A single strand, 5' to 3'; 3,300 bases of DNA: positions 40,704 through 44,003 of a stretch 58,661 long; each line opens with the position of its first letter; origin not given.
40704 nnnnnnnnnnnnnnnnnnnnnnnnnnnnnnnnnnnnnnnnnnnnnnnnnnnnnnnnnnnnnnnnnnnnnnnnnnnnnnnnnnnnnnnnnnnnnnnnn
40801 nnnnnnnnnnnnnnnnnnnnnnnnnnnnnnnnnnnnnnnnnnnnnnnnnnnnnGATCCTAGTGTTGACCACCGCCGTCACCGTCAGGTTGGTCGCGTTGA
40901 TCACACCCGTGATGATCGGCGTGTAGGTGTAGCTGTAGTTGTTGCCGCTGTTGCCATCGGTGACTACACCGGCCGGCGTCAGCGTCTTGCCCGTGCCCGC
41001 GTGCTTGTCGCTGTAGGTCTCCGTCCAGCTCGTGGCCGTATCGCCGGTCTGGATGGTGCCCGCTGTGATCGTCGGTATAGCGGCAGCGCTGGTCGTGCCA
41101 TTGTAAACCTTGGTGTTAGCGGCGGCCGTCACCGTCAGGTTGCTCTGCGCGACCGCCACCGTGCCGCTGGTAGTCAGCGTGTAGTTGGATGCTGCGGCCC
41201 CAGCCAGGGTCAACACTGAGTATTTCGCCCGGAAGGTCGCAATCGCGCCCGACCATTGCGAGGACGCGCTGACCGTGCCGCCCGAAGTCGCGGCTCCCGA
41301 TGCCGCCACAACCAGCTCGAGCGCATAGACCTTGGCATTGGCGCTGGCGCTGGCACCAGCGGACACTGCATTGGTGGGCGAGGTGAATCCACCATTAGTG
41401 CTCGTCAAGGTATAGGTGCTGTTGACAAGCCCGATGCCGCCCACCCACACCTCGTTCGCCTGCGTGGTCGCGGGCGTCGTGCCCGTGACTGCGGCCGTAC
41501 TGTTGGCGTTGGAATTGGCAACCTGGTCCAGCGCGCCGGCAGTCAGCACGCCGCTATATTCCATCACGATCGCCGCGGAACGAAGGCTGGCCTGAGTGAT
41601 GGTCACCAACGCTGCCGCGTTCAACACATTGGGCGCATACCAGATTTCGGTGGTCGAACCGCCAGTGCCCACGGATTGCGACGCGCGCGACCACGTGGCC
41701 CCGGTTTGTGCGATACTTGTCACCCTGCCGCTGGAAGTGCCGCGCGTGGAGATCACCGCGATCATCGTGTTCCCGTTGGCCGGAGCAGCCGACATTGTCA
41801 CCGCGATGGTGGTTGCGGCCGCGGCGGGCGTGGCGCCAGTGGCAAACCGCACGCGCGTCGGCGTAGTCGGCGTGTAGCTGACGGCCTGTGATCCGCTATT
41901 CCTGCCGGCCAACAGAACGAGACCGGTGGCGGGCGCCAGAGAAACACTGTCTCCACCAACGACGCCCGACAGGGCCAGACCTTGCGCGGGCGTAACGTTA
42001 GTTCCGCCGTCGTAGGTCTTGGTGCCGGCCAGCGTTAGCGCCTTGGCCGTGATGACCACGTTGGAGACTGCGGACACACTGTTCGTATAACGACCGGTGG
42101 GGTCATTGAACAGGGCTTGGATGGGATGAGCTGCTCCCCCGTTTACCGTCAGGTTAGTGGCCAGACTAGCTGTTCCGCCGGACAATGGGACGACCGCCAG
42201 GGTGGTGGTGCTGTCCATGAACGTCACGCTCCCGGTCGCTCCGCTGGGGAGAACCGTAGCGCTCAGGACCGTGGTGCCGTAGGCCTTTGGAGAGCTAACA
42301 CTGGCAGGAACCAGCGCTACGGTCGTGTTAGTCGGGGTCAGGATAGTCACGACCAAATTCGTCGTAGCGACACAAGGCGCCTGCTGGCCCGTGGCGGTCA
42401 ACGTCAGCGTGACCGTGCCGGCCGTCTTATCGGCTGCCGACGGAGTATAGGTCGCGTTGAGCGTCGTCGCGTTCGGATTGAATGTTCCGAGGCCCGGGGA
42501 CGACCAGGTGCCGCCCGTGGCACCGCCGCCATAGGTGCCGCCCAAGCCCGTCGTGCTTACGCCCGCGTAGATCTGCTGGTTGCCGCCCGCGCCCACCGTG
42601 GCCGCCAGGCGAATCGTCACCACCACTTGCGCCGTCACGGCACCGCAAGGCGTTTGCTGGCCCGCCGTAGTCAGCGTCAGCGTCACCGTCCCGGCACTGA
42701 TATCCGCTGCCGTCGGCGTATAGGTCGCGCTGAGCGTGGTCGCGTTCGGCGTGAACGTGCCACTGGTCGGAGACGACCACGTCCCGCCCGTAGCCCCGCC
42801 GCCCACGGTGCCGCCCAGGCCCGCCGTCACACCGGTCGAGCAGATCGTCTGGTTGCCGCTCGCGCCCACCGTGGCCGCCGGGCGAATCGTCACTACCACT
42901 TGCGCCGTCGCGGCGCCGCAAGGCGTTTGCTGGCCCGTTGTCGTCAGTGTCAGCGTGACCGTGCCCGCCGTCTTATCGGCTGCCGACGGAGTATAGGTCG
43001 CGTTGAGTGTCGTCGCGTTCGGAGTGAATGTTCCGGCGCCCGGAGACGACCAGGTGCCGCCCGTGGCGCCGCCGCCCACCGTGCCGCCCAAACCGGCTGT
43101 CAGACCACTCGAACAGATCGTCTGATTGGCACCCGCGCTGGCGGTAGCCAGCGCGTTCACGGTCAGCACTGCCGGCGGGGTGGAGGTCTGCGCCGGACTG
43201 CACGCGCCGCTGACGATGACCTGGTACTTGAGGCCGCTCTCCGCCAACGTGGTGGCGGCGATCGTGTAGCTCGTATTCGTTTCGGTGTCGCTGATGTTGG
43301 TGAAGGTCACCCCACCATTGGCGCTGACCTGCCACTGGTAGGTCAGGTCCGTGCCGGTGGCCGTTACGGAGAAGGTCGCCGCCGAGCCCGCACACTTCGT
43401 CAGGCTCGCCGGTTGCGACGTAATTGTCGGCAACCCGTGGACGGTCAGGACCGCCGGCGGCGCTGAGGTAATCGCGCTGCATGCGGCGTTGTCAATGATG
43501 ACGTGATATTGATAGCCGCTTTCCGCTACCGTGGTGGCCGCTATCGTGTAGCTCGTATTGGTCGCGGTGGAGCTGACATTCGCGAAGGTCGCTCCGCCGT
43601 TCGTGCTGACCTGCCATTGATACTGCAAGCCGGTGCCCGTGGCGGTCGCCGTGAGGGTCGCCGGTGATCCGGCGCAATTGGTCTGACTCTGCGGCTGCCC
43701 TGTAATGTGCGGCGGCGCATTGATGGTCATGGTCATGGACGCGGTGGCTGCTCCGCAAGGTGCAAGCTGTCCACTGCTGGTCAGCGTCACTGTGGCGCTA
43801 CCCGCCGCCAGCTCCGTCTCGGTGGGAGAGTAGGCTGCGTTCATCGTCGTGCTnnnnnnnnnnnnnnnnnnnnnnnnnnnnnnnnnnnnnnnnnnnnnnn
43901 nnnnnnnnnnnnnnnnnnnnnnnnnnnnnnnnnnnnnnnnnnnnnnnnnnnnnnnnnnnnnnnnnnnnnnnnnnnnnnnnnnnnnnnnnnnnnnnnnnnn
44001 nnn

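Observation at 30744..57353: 8869-aa secreted protein with a three-fold super-repeat architecture mixing eukaryote-like Ig modules, PATR, MBG, PA14 and unassigned domains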

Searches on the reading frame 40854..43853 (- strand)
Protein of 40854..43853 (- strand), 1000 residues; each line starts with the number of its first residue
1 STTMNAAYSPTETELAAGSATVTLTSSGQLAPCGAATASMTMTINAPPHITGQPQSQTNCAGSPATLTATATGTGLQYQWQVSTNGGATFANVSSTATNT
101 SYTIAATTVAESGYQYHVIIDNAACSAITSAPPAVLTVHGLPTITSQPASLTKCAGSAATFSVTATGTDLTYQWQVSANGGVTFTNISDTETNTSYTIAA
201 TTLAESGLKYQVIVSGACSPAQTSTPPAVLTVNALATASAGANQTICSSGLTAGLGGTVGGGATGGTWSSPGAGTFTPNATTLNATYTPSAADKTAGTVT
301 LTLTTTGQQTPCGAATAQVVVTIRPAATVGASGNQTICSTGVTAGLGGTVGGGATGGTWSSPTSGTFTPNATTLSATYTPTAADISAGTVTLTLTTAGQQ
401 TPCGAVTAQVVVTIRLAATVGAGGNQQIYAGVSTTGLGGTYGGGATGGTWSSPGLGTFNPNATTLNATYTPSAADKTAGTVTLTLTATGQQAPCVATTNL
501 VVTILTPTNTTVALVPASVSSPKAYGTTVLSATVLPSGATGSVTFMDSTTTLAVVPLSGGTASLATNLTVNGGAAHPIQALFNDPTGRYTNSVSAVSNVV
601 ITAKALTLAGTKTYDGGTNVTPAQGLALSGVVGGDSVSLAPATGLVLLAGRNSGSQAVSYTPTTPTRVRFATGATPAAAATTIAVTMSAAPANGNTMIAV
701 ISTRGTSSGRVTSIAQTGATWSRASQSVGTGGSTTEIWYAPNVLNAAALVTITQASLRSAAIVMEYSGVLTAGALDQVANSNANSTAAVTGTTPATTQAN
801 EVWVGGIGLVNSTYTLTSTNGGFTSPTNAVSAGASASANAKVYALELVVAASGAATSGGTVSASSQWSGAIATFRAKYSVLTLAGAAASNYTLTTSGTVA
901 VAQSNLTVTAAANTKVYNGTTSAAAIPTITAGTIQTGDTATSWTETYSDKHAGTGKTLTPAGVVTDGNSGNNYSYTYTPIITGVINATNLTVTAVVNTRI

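Call 6: search_protein_families(library=pfam, proteins=[window:40854-43853:-], max_evalue=0.01)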
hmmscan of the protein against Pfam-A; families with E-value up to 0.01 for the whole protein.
window:40854-43853:- (1000 aa): 4 families
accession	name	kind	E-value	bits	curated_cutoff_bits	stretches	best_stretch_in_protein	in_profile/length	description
PF18657.6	YDG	-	2.3e-09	37.8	25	2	905-977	4-82/85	YDG domain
PF13927.12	Ig_3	-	7.7e-06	26.8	30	1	47-113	1-70/78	Immunoglobulin domain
PF19081.6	Ig_7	-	0.0025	18.5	27.3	1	55-127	8-72/84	Ig-like domain CHU_C associated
PF07679.22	I-set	-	0.0044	17.5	23.7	0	142-216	1-77/90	Immunoglobulin I-set domain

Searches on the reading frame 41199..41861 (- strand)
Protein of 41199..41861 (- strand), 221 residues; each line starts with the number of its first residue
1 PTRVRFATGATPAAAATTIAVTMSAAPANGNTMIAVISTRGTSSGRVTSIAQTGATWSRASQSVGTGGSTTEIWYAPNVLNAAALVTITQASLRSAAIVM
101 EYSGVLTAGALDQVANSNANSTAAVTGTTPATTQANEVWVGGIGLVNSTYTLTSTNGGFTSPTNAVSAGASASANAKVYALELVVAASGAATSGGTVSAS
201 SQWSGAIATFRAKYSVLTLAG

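Call 40: find_homologous_proteins(query=A5, max_evalue=0.001)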
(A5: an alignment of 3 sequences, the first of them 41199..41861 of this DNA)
Query A5 (3 sequences) (221 aa, profile of the alignment): 64 proteins with E <= 0.001 among 8000 candidates.
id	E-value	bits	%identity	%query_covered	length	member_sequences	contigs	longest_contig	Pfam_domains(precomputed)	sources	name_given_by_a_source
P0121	2.4e-67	245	65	100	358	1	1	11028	-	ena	-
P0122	1.9e-66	242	57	100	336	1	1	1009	PF18657.7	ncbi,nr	ncbi:MAG TPA: YDG domain-containing protein, partial [Candidatus Dormibacteraeota bacterium]|nr:YDG 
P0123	1.1e-64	236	55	96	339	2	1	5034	PF16640.12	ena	-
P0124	1.2e-58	216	50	99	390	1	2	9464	-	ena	-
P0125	1.3e-56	210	53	93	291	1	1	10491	-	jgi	jgi:hypothetical protein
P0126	4.5e-56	208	55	96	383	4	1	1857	-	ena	-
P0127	1.5e-54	203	56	88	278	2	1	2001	-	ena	-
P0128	9.8e-53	197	48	95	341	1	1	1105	PF01833.31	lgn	-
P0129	6.6e-52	194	64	69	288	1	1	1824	-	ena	-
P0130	9.9e-52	194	54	87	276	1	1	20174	-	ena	-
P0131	4.6e-51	192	48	95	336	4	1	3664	-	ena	-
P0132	2.0e-47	180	61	72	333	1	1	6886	PF18657.7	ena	-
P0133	3.7e-46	176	56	72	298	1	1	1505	-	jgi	jgi:hypothetical protein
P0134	1.6e-42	164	46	89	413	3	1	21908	PF18657.7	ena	-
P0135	3.3e-42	163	54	67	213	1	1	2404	-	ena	-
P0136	2.7e-39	153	76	55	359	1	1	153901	-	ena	-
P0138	9.3e-38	148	37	95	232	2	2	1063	-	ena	-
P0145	8.0e-32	129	39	88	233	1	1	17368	-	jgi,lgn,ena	-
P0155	4.0e-24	104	33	95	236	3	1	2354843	-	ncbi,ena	-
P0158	2.4e-23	101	37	90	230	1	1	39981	-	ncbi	-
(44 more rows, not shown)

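Call 45: find_encoding_contigs(protein=P0136, flank=10000, max_places=3)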
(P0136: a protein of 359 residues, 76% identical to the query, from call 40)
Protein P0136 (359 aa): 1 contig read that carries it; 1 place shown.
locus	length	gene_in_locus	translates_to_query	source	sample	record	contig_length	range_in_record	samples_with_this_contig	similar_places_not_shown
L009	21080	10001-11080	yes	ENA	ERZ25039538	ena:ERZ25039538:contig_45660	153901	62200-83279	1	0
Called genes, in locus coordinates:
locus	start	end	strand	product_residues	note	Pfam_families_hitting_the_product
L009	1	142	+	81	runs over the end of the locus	PF12951:PATR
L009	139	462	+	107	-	-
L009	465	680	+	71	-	-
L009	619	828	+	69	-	-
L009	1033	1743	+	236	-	PF16640:Big_3_5 (weak)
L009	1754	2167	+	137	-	-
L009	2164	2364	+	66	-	-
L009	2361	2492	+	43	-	-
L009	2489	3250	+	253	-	PF18657:YDG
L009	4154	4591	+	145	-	-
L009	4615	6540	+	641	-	-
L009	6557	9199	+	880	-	-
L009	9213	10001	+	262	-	-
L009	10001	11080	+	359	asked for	-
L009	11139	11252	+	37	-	-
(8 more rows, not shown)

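Call 50: predict_structure(alignment_id=A6)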
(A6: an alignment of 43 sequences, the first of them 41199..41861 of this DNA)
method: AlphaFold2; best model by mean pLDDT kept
length: 221 residues; sequences in the alignment: 43
mean_pLDDT: 95.6   pTM: 0.92
mean pLDDT of the five models: 95.6, 95.3, 95.0, 94.9, 94.7
residues with pLDDT >= 90: 202; 70-90: 14; 50-70: 5; < 50: 0
segments of 3 or more residues with pLDDT < 50: none
pLDDT, mean of each block of 10 residues (from residue 1): 97 93 98 98 96 98 94 97 98 97 92 98 98 96 97 97 94 96 97 98 98 77 63
secondary structure, 60 per line:
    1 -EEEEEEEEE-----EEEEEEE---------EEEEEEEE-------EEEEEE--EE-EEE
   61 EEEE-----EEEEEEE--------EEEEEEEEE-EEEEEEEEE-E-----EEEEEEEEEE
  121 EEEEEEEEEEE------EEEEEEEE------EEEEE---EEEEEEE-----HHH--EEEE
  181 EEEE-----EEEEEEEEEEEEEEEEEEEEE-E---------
elements in order: E2-10 E16-22 E32-39 E47-52 E58-64 E70-76 E85-93 E95-103 E111-131 E138-145 E152-156 E160-166 E177-184 E190-210

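Call 52: fold_search(model_id=the predicted structure, library=pdb)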
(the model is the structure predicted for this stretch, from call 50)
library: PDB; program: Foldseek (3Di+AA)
matches with E <= 10: 324; with E <= 0.001: 0
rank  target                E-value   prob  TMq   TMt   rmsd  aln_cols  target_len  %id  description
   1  2vm9                  2.8e-02  0.06  0.16  0.14  23.7       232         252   12  Native structure of the recombinant discoidin II of Dictyostelium discoideum at 1.75 angstrom (released 2008-07-01)
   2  6q5u_A                4.7e-02  0.13  0.24  0.16  16.4       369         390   10  High resolution electron cryo-microscopy structure of the bacteriophage PR772 (released 2019-06-19)
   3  1hqn_A                5.7e-02  0.09  0.21  0.15  15.0       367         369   10  THE SELENOMETHIONINE DERIVATIVE OF P3, THE MAJOR COAT PROTEIN OF THE LIPID-CONTAINING BACTERIOPHAGE PRD1. (released 2001-01-17)
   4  2vme_A                6.0e-02  0.06  0.18  0.16  23.1       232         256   12  Structure of the wild-type discoidin II from Dictyostelium discoideum (released 2008-07-01)
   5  6mrl_A                6.4e-02  0.15  0.28  0.22  18.1       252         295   10  Cucumber Leaf Spot Virus (released 2019-10-16)
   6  2vme_C                8.9e-02  0.04  0.15  0.14  24.8       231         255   12  Structure of the wild-type discoidin II from Dictyostelium discoideum (released 2008-07-01)
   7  5wca_L                1.1e-01  0.02  0.12  0.12  21.3       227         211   11  Crystal structure of the broadly neutralizing Influenza A antibody VRC 315 27-1C08 Fab. (released 2017-08-02)
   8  9fti_A                1.3e-01  0.05  0.20  0.10  20.6       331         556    6  Open conformation of the pentameric ligand-gated ion channel, DeCLIC at pH 5 with 10mM EDTA (released 2024-09-11)
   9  5y9j_H                1.5e-01  0.03  0.17  0.17  19.2       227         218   11  BAFF in complex with belimumab (released 2018-02-21)
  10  6u38_B                1.7e-01  0.02  0.16  0.10  15.8       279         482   10  PCSK9 in complex with a Fab and compound 8 (released 2019-11-06)
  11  4lr4_C                1.8e-01  0.04  0.19  0.13  20.3       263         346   10  Crystal structure of a putative secreted protein (EUBREC_3654) from Eubacterium rectale at 2.43 A resolution (released 2013-09-18)
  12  5vlp_A                1.8e-01  0.03  0.17  0.10  15.3       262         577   10  PCSK9 complex with LDLR antagonist peptide and Fab7G7 (released 2017-08-16)
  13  7q9f_E                1.9e-01  0.02  0.13  0.13  20.2       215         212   10  Beta-50 fab in complex with SARS-CoV-2 beta-Spike glycoprotein (released 2021-12-15)
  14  3lzf_H                2.2e-01  0.03  0.19  0.19  17.6       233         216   12  Crystal Structure of Fab 2D1 in Complex with the 1918 Influenza Virus Hemagglutinin (released 2010-04-07)
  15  2y7l_A                2.4e-01  0.04  0.19  0.15  20.1       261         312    9  Structure of N-terminal domain of Candida albicans Als9-2 in complex with human fibrinogen gamma peptide (released 2011-10-05)
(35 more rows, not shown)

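Call 88: fold_search(model_id=the predicted structure, library=viral)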
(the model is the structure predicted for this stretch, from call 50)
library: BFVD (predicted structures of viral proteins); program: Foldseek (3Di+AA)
matches with E <= 10: 484; with E <= 0.001: 71
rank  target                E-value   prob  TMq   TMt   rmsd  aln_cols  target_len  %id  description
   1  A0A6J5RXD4            5.0e-14  1.00  0.81  0.36   3.7       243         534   22  Uncharacterized protein [uncultured Caudovirales phage]
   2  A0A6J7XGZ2            2.1e-13  1.00  0.77  0.26   3.4       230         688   27  Uncharacterized protein [uncultured Caudovirales phage]
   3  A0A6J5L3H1            2.5e-11  1.00  0.80  0.76   4.7       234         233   20  Uncharacterized protein [uncultured Caudovirales phage]
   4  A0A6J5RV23            1.4e-10  1.00  0.74  0.51   3.9       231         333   20  Ig-like domain-containing protein [uncultured Caudovirales phage]
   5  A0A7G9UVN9            9.0e-10  1.00  0.71  0.27   4.5       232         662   20  (no name in the UniProt tables at hand)
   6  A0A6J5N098            1.2e-09  1.00  0.73  0.64   5.3       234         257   16  Uncharacterized protein [uncultured Caudovirales phage]
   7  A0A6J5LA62            6.3e-09  1.00  0.75  0.67   4.3       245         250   20  Uncharacterized protein [uncultured Caudovirales phage]
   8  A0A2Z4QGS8            9.3e-09  1.00  0.80  0.76   2.4       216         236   17  (no name in the UniProt tables at hand)
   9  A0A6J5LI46            1.4e-08  1.00  0.79  0.80   2.9       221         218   18  Uncharacterized protein [uncultured Caudovirales phage]
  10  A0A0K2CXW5            1.5e-08  1.00  0.71  0.68   3.6       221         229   16  (no name in the UniProt tables at hand)
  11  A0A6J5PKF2            1.6e-08  1.00  0.70  0.62   4.8       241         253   20  Uncharacterized protein [uncultured Caudovirales phage]
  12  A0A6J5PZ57            3.6e-08  1.00  0.69  0.67   5.0       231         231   18  Uncharacterized protein [uncultured Caudovirales phage]
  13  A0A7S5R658            3.9e-08  1.00  0.64  0.31   4.4       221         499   14  (no name in the UniProt tables at hand)
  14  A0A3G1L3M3            4.7e-08  1.00  0.62  0.57   5.5       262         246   14  Uncharacterized protein [Synechococcus phage S-CBWM1]
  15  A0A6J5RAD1            5.3e-08  1.00  0.69  0.62   5.0       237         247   16  Uncharacterized protein [uncultured Caudovirales phage]
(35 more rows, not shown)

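Call 93: search_protein_families(library=phrogs, proteins=[window:41199-41861:-], max_evalue=0.01)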
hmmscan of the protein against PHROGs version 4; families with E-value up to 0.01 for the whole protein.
window:41199-41861:- (221 aa): 0 families

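Call 94: search_protein_families(library=pfam, proteins=[P0138, P0145, P0155], max_evalue=0.1)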
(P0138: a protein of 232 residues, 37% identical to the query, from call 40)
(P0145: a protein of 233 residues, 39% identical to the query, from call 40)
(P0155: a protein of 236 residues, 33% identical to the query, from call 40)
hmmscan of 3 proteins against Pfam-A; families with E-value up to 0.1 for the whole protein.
P0138 (232 aa): 0 families

P0145 (233 aa): 0 families

P0155 (236 aa): 1 family
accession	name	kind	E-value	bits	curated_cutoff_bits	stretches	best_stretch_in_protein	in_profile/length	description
PF07912.19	ERp29_N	-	0.054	14.1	20.7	0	28-47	47-66/126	ERp29, N-terminal domain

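Call 95: find_encoding_contigs(protein=P0155, flank=6000, max_places=1)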
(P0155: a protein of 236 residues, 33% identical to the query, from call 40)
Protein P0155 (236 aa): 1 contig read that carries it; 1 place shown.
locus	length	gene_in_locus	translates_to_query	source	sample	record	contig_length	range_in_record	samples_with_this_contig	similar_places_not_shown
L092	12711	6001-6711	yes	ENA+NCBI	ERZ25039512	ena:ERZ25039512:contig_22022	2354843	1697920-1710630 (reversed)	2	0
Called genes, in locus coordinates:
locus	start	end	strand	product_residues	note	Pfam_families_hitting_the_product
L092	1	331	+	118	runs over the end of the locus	PF20223:DUF6582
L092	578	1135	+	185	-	-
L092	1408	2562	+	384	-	-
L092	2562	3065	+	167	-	-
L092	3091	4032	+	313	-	PF25209:Phage_capsid_4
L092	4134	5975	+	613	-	-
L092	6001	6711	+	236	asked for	-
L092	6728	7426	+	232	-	-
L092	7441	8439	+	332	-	PF00534:Glycos_transf_1, PF13692:Glyco_trans_1_4, PF13524:Glyco_trans_1_2, PF20706:GT4-conflict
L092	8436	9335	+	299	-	PF04055:Radical_SAM, PF13186:SPASM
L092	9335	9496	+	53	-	-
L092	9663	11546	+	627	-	PF13489:Methyltransf_23 (faint), PF07021:MetW (weak), PF13439:Glyco_transf_4, PF13579:Glyco_trans_4_4, PF20706:GT4-conflict (weak), PF00534:Glycos_transf_1, PF13692:Glyco_trans_1_4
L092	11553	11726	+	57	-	-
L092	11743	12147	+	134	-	-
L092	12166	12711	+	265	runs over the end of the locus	-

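Call 96: find_encoding_contigs(protein=P0158, flank=6000, max_places=1)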
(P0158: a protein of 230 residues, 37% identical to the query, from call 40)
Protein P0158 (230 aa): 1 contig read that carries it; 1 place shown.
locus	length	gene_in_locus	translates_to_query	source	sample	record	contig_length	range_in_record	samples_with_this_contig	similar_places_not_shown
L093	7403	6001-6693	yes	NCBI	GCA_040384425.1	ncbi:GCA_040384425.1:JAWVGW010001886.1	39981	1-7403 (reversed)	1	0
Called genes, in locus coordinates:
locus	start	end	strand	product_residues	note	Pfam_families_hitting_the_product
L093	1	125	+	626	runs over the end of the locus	PF16510:P22_portal (weak), PF23899:SU10_portal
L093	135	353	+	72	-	-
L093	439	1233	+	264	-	-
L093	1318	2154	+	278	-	PF25209:Phage_capsid_4 (weak)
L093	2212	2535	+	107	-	-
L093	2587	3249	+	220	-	-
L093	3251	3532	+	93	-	-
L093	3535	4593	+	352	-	-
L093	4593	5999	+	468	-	PF05658:YadA_head (weak)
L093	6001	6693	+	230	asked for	-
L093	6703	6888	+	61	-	-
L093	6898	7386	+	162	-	-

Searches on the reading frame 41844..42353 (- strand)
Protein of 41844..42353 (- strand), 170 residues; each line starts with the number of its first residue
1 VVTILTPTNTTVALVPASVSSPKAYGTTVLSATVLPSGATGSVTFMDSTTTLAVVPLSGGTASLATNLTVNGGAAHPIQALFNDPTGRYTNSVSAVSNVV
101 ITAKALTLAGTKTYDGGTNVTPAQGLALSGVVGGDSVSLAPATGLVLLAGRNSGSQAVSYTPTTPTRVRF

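Call 74: search_protein_families(library=pfam, proteins=[window:41844-42353:-], max_evalue=0.1)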
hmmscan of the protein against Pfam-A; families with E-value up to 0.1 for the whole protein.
window:41844-42353:- (170 aa): 2 families
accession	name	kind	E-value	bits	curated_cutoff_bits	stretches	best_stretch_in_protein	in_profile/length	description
PF18657.6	YDG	-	7.4e-05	23.4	25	1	102-161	6-66/85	YDG domain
PF12951.13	PATR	-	0.056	13.9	27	1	106-121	9-24/30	Passenger-associated-transport-repeat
